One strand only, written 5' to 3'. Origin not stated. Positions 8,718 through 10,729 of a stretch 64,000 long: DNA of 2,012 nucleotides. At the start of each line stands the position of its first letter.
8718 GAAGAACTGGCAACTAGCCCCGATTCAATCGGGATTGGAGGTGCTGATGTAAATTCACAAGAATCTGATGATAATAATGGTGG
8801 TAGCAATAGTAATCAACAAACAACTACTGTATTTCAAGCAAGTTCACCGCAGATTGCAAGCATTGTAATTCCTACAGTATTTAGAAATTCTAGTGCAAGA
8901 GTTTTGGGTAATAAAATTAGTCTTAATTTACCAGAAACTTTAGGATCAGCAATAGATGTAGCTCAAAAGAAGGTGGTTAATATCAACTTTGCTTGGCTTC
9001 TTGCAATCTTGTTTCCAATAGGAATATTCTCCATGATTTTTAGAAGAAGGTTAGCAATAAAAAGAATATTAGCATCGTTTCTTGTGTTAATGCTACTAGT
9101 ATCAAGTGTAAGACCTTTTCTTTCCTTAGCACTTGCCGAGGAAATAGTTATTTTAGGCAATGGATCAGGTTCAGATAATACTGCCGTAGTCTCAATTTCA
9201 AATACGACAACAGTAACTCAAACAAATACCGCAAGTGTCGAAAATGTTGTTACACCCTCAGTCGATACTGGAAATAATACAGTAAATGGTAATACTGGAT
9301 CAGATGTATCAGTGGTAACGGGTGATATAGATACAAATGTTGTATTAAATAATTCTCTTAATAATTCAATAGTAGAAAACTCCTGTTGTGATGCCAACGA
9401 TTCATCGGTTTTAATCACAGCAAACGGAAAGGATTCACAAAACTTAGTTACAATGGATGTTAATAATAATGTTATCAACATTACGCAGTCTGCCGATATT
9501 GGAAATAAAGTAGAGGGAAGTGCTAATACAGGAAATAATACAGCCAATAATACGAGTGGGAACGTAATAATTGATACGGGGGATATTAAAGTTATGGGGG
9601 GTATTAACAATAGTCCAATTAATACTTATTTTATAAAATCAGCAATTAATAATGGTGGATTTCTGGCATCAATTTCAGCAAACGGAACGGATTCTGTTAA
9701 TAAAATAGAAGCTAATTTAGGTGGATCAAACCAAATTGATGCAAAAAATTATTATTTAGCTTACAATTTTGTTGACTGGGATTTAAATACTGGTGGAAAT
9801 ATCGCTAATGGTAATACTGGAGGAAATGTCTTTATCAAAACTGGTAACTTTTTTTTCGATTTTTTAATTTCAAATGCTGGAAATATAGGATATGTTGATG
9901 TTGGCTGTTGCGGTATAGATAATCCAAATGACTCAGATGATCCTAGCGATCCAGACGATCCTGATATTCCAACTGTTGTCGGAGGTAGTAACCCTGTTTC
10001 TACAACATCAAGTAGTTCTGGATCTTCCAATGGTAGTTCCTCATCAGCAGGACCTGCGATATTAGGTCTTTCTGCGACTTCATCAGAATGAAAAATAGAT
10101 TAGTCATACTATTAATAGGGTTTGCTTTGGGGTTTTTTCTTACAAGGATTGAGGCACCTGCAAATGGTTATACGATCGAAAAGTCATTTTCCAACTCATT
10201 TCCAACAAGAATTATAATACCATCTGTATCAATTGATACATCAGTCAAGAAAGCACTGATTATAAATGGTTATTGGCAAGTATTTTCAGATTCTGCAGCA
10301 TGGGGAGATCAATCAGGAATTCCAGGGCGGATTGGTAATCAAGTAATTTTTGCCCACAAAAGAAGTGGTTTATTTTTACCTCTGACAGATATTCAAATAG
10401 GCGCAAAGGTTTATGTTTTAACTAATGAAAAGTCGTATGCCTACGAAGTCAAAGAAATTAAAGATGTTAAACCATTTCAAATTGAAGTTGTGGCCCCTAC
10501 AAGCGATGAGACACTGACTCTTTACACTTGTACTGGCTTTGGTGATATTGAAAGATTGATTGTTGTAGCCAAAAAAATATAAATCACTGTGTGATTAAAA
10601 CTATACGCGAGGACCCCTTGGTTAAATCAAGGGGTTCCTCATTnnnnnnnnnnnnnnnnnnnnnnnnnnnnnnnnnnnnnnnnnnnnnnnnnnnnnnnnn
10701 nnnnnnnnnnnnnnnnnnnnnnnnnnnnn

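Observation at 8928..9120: Internal sorting-signal-like segment (LPETLG + hydrophobic + RRR) followed by a second signal peptide inside the 1046-aa repeat protein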

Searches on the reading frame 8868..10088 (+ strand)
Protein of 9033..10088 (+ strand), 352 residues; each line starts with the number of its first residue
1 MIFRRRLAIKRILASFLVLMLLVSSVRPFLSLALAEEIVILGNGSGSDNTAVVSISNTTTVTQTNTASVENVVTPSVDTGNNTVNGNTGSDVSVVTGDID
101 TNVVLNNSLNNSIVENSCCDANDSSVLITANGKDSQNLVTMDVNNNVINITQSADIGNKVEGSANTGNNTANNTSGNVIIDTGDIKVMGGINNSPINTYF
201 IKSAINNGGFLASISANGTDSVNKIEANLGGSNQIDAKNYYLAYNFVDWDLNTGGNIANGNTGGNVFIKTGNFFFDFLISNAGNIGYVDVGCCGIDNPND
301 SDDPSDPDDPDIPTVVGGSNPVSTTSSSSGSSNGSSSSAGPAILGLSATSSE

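Call 17: find_homologous_proteins(query=window:9033-10088:+, max_evalue=0.001)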
Query window:9033-10088:+ (352 aa): 203 proteins with E <= 0.001 among 8000 candidates; the best 120 are listed.
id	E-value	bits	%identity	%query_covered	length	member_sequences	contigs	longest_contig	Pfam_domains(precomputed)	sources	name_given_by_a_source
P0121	2.9e-102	360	55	97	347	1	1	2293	-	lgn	-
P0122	1.4e-70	256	45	82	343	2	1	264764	-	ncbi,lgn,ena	-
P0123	9.6e-64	234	45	78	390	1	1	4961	-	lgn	-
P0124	6.8e-63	231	46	84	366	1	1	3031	-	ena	-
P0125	9.5e-63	230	46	83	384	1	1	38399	-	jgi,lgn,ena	-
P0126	1.2e-59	220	47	83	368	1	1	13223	-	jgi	jgi:hypothetical protein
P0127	2.0e-59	219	43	74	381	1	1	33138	-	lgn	-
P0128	2.9e-59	219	45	80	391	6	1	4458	-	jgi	-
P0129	1.7e-57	213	46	82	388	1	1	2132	-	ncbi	-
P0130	1.1e-56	210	46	83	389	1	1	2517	-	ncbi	-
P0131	1.4e-56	210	44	78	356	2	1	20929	-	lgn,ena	-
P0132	1.6e-56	210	45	81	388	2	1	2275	-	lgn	-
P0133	4.1e-56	208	42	84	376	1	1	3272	-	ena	-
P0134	1.2e-54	204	44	81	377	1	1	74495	-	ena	-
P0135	1.6e-54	203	47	74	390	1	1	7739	-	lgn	-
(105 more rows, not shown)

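Call 20: find_encoding_contigs(protein=P0121, flank=5000, max_places=2)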
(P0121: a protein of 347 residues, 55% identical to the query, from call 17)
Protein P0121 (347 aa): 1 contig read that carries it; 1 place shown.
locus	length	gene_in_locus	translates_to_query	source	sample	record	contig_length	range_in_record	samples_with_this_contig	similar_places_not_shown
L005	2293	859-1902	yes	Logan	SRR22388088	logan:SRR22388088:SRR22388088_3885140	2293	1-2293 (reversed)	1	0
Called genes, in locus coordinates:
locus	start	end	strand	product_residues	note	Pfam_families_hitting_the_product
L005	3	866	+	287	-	?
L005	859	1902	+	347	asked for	-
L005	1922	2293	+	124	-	?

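Call 35: predict_structure(alignment_id=A2)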
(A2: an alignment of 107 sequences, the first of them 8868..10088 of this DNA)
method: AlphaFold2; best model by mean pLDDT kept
length: 407 residues; sequences in the alignment: 107
mean_pLDDT: 68.6   pTM: 0.50
mean pLDDT of the five models: 68.6, 66.1, 63.6, 62.8, 60.0
residues with pLDDT >= 90: 77; 70-90: 129; 50-70: 116; < 50: 85
segments of 3 or more residues with pLDDT < 50: 1-36, 85-89, 370-407
pLDDT, mean of each block of 10 residues (from residue 1): 37 37 36 44 57 58 76 79 50 57 55 64 80 89 87 86 73 59 65 67 78 92 94 95 92 79 70 70 75 84 96 93 96 90 73 55 55 41 38 42 42
secondary structure, 60 per line:
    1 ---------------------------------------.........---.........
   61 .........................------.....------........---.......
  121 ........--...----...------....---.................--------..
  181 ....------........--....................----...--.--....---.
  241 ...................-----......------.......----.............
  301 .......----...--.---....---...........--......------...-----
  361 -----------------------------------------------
elements in order: H40-48 H52-85 E92-96 E103-110 E114-128 E131-133 E138-140 E147-150 E154-170 E179-184 E191-198 E201-220 E225-227 E233-236 E240-259 E265-270 E277-283 E288-307 E312-314 E321-324 E328-338 E341-346

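Call 37: fold_search(model_id=the predicted structure, library=pdb)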
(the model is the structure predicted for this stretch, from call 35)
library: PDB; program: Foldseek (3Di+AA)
matches with E <= 10: 68; with E <= 0.001: 0
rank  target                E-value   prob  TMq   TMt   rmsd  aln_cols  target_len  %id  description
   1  9u4u_A                4.8e-03  0.51  0.09  0.20  27.6       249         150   11  Structure of the functional amyloid FapC from Pseudomonas sp.UK4 (released 2025-08-06)
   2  6n2b_A                2.8e-01  0.01  0.04  0.04  38.3       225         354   12  The Crystal Structure of Caldicellulosiruptor kristjanssonii Tapirin C-terminal domain (released 2018-12-19)
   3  9nqd_0                6.2e-01  0.02  0.06  0.09  33.1       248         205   15  Structure of Pseudomonas FapC Biofilm-Forming Functional Amyloid (released 2025-06-25)
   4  6n2b_B                6.5e-01  0.01  0.04  0.05  36.9       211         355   12  The Crystal Structure of Caldicellulosiruptor kristjanssonii Tapirin C-terminal domain (released 2018-12-19)
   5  3fy3                  1.0e+00  0.01  0.04  0.06  39.2       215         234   13  Crystal structure of truncated hemolysin A from P. mirabilis (released 2009-06-02)
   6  5awf_E                1.5e+00  0.01  0.07  0.07  42.3       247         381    9  Crystal structure of SufB-SufC-SufD complex from Escherichia coli (released 2015-11-11)
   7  3zpp                  1.6e+00  0.01  0.05  0.05  40.2       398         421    9  Structure of the Streptococcus pneumoniae surface protein and adhesin PfbA (released 2013-05-29)
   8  5awf_A                1.8e+00  0.01  0.06  0.06  40.6       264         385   11  Crystal structure of SufB-SufC-SufD complex from Escherichia coli (released 2015-11-11)
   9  9a7k_A                1.8e+00  0.01  0.06  0.05  40.5       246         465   12  Integrative model of SUFB-SUFD by crosslinking MS and deep learning (released 2024-09-18)
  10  5awg_B                1.8e+00  0.01  0.05  0.05  39.8       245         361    9  Crystal structure of Hg-bound SufB-SufC-SufD complex from Escherichia coli (released 2015-11-11)
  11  4w8r                  1.9e+00  0.01  0.04  0.06  37.9       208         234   13  Crystal structure of hemolysin A Y134F from P. mirabilis at 1.5 Angstroms resolution (released 2015-10-07)
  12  6pyk                  1.9e+00  0.01  0.05  0.07  38.5       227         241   14  P. mirabilis hemolysin A mutant - F80L (released 2020-08-05)
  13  4z06_A                1.9e+00  0.00  0.04  0.06  36.7       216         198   13  C. bescii Family 3 pectate lyase double mutant K108A/R133A in complex with ALPHA-D-GALACTOPYRANURONIC ACID (released 2015-12-23)
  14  7d6c_4                2.0e+00  0.01  0.03  0.10  35.1       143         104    9  Crystal structure of CcmM N-terminal domain in complex with CcmN (released 2021-08-04)
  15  5keh                  2.0e+00  0.01  0.04  0.06  39.4       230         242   14  Truncated hemolysin A from P. mirabilis at 2.0 Angstroms resolution crystallized in a high salt condition (released 2017-03-22)
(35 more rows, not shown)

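Call 52: search_solved_structures(query=A2, max_evalue=1)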
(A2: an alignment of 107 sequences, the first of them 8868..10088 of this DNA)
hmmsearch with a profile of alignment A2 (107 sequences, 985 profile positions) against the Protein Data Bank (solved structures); distinct sequences matched with E-value up to 1: 1.
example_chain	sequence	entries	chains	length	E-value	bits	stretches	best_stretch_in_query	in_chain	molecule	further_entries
8zvk_A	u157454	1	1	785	0.012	17.8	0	34-185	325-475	AaBgIC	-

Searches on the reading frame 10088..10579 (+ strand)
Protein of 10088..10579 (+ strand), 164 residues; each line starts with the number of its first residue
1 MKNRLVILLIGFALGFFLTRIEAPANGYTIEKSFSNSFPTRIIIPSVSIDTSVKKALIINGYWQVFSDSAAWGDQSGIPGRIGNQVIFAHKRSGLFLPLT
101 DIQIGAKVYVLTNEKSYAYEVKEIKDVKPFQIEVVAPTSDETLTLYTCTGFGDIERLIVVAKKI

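Call 3: search_protein_families(library=pfam, proteins=[window:10088-10579:+], max_evalue=0.01)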
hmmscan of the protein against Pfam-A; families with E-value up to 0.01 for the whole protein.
window:10088-10579:+ (164 aa): 1 family
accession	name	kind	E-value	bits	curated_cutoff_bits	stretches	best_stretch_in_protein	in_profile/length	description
PF04203.18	Sortase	-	1e-19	71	26.6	1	43-163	2-124/125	Sortase domain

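Call 4: search_protein_families(library=ncbifam, proteins=[window:10088-10579:+], max_evalue=0.01)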
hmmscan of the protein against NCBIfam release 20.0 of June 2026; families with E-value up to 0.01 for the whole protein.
window:10088-10579:+ (164 aa): 7 families
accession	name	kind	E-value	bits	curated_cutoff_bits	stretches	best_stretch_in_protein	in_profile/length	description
TIGR01076.1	sortase_fam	subfamily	1.1e-10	41.4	39.35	1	80-164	39-128/136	sortase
NF033747.1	class_E_sortase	subfamily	3.5e-10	40.1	160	1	74-162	104-204/211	class E sortase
NF033745.1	class_C_sortase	subfamily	4.1e-10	39.8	160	1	83-162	135-219/220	class C sortase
NF058671.1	sortase_SrtD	exception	4.1e-10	39.6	140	1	75-152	96-172/187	class D sortase, LPxTATN-specific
NF033746.1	class_D_sortase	subfamily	1.6e-09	37.7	165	1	75-162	42-132/135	class D sortase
NF033748.1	class_F_sortase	subfamily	2.1e-08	33.9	166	1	32-150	4-135/155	class F sortase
TIGR03784.1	marine_sortase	equivalog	8.7e-06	25.5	158.25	1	69-153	77-161/174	class GN sortase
